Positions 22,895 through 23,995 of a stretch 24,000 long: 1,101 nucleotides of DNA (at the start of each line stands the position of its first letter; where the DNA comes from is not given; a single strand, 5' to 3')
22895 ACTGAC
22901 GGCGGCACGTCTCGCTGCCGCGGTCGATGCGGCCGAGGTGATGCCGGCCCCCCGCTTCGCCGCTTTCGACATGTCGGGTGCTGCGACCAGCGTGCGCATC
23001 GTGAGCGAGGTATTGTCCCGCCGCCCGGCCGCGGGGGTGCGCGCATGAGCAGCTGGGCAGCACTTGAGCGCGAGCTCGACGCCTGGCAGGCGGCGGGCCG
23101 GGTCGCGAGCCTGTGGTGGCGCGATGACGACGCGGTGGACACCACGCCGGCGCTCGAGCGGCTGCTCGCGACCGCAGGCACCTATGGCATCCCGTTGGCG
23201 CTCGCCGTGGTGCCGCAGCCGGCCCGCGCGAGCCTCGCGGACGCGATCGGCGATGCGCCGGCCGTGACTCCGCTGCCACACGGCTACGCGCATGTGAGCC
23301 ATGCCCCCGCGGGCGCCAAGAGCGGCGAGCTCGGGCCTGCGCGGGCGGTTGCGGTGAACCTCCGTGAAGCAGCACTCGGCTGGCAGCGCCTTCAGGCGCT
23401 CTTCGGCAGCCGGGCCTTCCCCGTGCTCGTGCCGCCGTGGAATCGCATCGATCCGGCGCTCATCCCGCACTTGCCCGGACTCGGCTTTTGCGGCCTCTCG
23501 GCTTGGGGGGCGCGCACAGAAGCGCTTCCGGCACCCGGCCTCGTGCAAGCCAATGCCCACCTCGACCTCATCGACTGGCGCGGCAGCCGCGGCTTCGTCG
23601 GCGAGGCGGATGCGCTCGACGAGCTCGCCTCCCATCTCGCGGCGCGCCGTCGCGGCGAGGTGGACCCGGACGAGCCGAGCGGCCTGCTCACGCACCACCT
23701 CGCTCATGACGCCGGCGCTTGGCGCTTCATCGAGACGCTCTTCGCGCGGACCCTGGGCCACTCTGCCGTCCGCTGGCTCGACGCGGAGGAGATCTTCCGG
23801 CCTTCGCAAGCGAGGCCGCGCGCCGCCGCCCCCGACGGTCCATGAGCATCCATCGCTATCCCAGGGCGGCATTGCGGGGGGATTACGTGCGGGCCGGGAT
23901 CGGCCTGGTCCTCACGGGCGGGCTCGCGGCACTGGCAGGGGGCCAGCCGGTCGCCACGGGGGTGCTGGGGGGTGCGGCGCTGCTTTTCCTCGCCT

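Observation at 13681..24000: Uncharacterised divergent ~10-gene glycoconjugate synthesis/export locus with chained start-stop overlaps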

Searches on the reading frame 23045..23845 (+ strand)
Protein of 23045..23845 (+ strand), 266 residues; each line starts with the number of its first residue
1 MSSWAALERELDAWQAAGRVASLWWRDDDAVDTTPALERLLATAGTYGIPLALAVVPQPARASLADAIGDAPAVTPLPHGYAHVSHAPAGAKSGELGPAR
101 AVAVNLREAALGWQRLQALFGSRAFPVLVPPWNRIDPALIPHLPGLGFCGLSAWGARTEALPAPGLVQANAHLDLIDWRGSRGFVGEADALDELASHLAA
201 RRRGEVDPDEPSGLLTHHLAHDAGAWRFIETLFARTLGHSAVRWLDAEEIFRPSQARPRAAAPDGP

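Call 4: search_protein_families(library=pfam, proteins=[window:23045-23845:+], max_evalue=0.01)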
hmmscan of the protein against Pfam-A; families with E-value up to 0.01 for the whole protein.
window:23045-23845:+ (266 aa): 0 families

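Call 5: search_protein_families(library=ncbifam, proteins=[window:23045-23845:+], max_evalue=0.01)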
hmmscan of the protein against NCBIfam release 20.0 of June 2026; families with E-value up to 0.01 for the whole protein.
window:23045-23845:+ (266 aa): 0 families
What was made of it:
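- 23045..23845 (+): Cytoplasmic CE4 (NodB-fold) deacetylase-like enzyme (266 aa). No Pfam or NCBIfam hit (calls 4, 5).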

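Call 7: find_encoding_contigs(protein=window:23045-23845:+, flank=10000, max_places=6)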
Protein window:23045-23845:+ (266 aa): 1 contig read that carries it; 1 place shown.
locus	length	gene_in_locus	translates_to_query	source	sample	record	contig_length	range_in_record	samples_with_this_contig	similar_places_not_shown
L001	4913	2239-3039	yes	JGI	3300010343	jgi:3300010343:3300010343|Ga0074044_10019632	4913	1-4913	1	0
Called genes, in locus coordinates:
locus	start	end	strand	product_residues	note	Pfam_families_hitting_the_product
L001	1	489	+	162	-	?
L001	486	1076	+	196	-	PF00300:His_Phos_1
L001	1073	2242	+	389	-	PF04101:Glyco_tran_28_C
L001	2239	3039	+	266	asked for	-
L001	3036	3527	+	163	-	-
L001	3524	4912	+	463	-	?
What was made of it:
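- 23842..24000 (+): 5' part of a 163-aa protein with an N-terminal hydrophobic hairpin. The gene and the operon continue past the window into a fused Opp/Yej-type double ATPase, and in most relatives into a binding protein and permeases. The identical contig L001 extends 1.7 kb further (call 7).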

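Call 8: search_protein_families(library=pfam, proteins=[L001:3036-3527:+, L001:3524-4912:+], max_evalue=0.1)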
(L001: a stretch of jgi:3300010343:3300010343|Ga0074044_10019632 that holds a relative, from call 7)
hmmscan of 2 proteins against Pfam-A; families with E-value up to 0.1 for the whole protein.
L001:3036-3527:+ (163 aa): 0 families

L001:3524-4912:+ (463 aa): 40 families (the best 25 are shown)
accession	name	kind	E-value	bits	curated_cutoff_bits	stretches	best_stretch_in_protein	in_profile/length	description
PF00005.33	ABC_tran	-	3.5e-43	147.9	25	2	25-192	2-137/137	ABC transporter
PF13304.12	AAA_21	-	9.5e-09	36.2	27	1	130-227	208-303/304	AAA domain, putative AbiEii toxin, Type IV TA system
PF13401.12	AAA_22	-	4.5e-08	33.9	27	1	348-414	6-64/130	AAA domain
PF13191.12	AAA_16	-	4.7e-08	34.2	32.6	2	333-387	8-63/167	AAA ATPase domain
PF08352.17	oligo_HPY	-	2e-07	31.7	27.1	1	244-289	2-46/65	Oligopeptide/dipeptide transporter, C-terminal region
PF02463.25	SMC_N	-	3.4e-07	30.3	40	1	36-238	26-212/220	RecF/RecN/SMC N terminal domain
PF20703.3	nSTAND1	-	1.8e-06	28.3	27.1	1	27-99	26-87/379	Novel STAND NTPase 1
PF13555.12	AAA_29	-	1.2e-05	25.3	27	1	26-59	14-47/61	P-loop containing region of AAA domain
PF02367.23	TsaE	-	2.5e-05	24.7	26.6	1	341-373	15-47/128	Threonylcarbamoyl adenosine biosynthesis protein TsaE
PF07728.20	AAA_5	-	2.9e-05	24.5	22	1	352-382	4-35/139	AAA domain (dynein-related subfamily)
PF00485.24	PRK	-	6.3e-05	23.3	22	0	350-373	2-25/196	Phosphoribulokinase / Uridine kinase family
PF00910.28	RNA_helicase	-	0.00022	22.1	21.5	0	352-376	3-27/105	RNA helicase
PF05729.18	NACHT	-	0.00051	20.4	26.7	0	36-57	2-23/167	NACHT domain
PF00158.32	Sigma54_activat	-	0.00052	20.2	20.2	0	31-60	19-48/168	Sigma-54 interaction domain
PF03193.22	RsgA_GTPase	-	0.0006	20.1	30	0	337-378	97-137/174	RsgA GTPase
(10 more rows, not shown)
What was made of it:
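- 23842..24000 (+): Pfam ABC_tran x2 plus oligo_HPY (call 8).
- On Opp/Dpp/Yej cluster-C ABC importer: ATPase in L001, identical to the window's contig: ABC_tran x2 plus oligo_HPY (call 8).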

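Call 18: search_solved_structures(query=window:23045-23845:+, max_evalue=10)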
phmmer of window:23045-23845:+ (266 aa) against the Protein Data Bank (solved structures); distinct sequences matched with E-value up to 10: 1.
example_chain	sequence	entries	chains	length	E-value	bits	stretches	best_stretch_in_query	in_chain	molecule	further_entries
7rmn_A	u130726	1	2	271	0.17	14.7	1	24-123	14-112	Triosephosphate isomerase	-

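Call 36: find_homologous_proteins(query=window:23045-23845:+, max_evalue=0.00001)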
Query window:23045-23845:+ (266 aa): 5271 proteins with E <= 0.00001 among 8000 candidates; the best 120 are listed.
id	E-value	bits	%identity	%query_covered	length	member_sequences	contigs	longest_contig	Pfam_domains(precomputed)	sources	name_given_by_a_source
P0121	2.3e-167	574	97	100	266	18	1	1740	-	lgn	-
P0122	1.4e-149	515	89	100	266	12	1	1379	-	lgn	-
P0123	1.3e-121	424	74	100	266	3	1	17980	-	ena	-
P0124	3.5e-118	412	72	100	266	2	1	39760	-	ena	-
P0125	3.8e-115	402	71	100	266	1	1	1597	-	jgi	jgi:hypothetical protein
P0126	2.5e-112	393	72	92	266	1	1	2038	-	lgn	-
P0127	9.2e-107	375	67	94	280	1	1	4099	-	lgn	-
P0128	4.1e-104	366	66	100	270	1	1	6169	-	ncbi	ncbi:MAG: polysaccharide deacetylase family protein [Alphaproteobacteria bacterium]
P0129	7.0e-100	352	67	94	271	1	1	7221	-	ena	-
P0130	1.5e-98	348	65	94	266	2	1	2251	-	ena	-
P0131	1.4e-96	341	81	72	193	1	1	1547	-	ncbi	-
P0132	1.5e-96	341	67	94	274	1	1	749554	-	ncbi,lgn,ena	-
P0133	2.8e-96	341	66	92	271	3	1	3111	-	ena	-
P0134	8.8e-95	336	61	95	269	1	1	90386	-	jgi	jgi:hypothetical protein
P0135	8.5e-93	329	58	96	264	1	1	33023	-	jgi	jgi:hypothetical protein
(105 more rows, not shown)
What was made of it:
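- On CE4 / NodB-fold polysaccharide deacetylases: Sources name some homologues 'polysaccharide deacetylase family protein' (call 36).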

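Call 46: predict_structure(alignment_id=A1)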
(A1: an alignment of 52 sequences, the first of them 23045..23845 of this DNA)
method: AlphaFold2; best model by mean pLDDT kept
length: 266 residues; sequences in the alignment: 52
mean_pLDDT: 95.0   pTM: 0.91
mean pLDDT of the five models: 95.0, 94.6, 93.7, 93.4, 92.1
residues with pLDDT >= 90: 247; 70-90: 5; 50-70: 13; < 50: 1
segments of 3 or more residues with pLDDT < 50: none
pLDDT, mean of each block of 10 residues (from residue 1): 93 98 98 98 98 99 97 98 97 95 98 98 98 97 98 92 96 96 97 98 95 98 98 97 98 65 60
secondary structure, 60 per line:
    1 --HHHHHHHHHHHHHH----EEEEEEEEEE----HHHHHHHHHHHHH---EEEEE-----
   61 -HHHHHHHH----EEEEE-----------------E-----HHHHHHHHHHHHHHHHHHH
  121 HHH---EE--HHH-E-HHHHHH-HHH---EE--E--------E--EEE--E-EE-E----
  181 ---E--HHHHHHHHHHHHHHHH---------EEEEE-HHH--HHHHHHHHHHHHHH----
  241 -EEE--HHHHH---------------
elements in order: H3-16 E21-30 H35-47 E51-55 H62-69 E74-78 H102-123 H137-142 E166-168 H187-202 E212-216 H223-236 E242-244 H247-251
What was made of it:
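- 23045..23845 (+): AF2 pLDDT 95 (call 46).
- On CE4 / NodB-fold polysaccharide deacetylases: Model pLDDT 95 (call 46).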

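Call 50: fold_search(model_id=the predicted structure, library=pdb)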
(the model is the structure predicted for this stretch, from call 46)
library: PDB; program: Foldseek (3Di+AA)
matches with E <= 10: 1323; with E <= 0.001: 77
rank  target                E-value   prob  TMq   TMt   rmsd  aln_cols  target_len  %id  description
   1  5lgc_A                4.9e-07  1.00  0.51  0.66   4.6       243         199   13  T48 deacetylase with substrate (released 2017-08-02)
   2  3rxz_A                5.2e-07  1.00  0.63  0.59   5.9       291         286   18  Crystal structure of putative polysaccharide deacetylase from Mycobacterium smegmatis (released 2011-06-22)
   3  8qpg_TA               6.6e-07  1.00  0.56  0.38   4.4       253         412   15  Turret of Haloferax tailed virus 1 (released 2024-10-09)
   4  3rxz_B                9.5e-07  1.00  0.64  0.60   5.0       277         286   17  Crystal structure of putative polysaccharide deacetylase from Mycobacterium smegmatis (released 2011-06-22)
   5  3rxz_C                1.2e-06  1.00  0.63  0.59   4.7       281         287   17  Crystal structure of putative polysaccharide deacetylase from Mycobacterium smegmatis (released 2011-06-22)
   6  2c71                  1.3e-06  1.00  0.52  0.65   4.8       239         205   16  The structure of a family 4 acetyl xylan esterase from Clostridium thermocellum in complex with a magnesium ion. (released 2006-01-23)
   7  7fbw                  1.6e-06  1.00  0.54  0.74   4.2       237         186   14  Acetylxylan esterase from Caldanaerobacter subterraneus subsp. tengcongensis (released 2021-10-27)
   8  5o6y_A                2.8e-06  1.00  0.52  0.63   8.1       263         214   16  Crystal structure of the Bc1960 peptidoglycan N-acetylglucosamine deacetylase in complex with 4-naphthalen-1-yl-~{N}-o (released 2018-06-20)
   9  4l1g_A                3.8e-06  1.00  0.54  0.65   5.1       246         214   15  Crystal structure of the Bc1960 peptidoglycan N-acetylglucosamine deacetylase from Bacillus cereus (released 2014-06-04)
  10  4l1g_D                4.0e-06  1.00  0.55  0.66   5.1       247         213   15  Crystal structure of the Bc1960 peptidoglycan N-acetylglucosamine deacetylase from Bacillus cereus (released 2014-06-04)
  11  5lfz                  5.2e-06  1.00  0.56  0.71   4.4       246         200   11  T48 deacetylase (released 2017-08-02)
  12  2c1g                  8.9e-06  1.00  0.54  0.39   6.7       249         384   12  Structure of Streptococcus pneumoniae peptidoglycan deacetylase (SpPgdA) (released 2005-09-15)
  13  8t0j                  9.5e-06  1.00  0.57  0.57   5.5       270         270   14  Salmonella Typhimurium ArnD (released 2023-10-18)
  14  7vi8_B                1.1e-05  1.00  0.51  0.54   6.8       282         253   14  Crystal structure of ChbG (released 2022-09-07)
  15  2cc0_A                1.2e-05  1.00  0.51  0.68   4.1       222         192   17  Family 4 carbohydrate esterase from Streptomyces lividans in complex with acetate (released 2006-01-23)
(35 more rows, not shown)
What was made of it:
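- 23045..23845 (+): Foldseek PDB top hits are nearly all CE4 deacetylases, E about 5e-7, TM 0.5-0.64 (call 50).
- On CE4 / NodB-fold polysaccharide deacetylases: The top 25 PDB matches are CE4-type deacetylases apart from a phage protein and ChbG (call 50).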

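Call 93: search_protein_families(library=padloc, proteins=[window:23045-23845:+, L001:3036-3527:+], max_evalue=0.00001)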
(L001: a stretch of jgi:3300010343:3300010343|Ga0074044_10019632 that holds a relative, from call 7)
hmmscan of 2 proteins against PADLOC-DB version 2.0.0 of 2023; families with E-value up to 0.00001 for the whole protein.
window:23045-23845:+ (266 aa): 0 families

L001:3036-3527:+ (163 aa): 0 families
